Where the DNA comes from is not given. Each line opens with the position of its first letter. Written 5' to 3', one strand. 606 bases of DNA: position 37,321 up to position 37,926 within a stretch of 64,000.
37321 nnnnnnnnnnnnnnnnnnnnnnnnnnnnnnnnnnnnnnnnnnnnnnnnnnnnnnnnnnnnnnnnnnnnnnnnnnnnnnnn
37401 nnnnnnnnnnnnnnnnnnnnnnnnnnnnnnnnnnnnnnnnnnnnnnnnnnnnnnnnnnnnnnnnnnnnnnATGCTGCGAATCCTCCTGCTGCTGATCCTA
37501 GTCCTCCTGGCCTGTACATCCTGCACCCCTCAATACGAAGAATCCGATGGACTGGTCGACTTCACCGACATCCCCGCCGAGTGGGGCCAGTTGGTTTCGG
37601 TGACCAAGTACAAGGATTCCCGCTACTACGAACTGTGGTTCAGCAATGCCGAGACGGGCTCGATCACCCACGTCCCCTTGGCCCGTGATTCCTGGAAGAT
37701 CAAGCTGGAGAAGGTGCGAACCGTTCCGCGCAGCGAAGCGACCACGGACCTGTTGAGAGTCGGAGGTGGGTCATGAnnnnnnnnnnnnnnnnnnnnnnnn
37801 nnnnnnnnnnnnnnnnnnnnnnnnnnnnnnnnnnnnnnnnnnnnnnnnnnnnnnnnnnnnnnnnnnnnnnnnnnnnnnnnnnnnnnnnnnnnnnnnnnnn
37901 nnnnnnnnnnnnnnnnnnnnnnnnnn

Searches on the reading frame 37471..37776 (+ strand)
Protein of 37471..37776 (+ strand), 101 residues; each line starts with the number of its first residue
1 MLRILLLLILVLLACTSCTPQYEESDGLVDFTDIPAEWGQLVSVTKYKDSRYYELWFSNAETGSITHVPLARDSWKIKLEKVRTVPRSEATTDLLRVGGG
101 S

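Call 11: search_protein_families(library=pfam, proteins=[window:37471-37776:+], max_evalue=0.001)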
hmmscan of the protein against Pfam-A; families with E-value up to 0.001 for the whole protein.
window:37471-37776:+ (101 aa): 0 families

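Call 51: search_protein_families(library=ncbifam, proteins=[window:37471-37776:+], max_evalue=0.0001)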
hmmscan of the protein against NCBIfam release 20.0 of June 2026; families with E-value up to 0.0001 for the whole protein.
window:37471-37776:+ (101 aa): 0 families
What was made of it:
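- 37471..38003 (+): Two small convergent ORFs (101 and 76 aa) that close off the rrf2-polyFd operon. No family hit (calls 11, 51).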
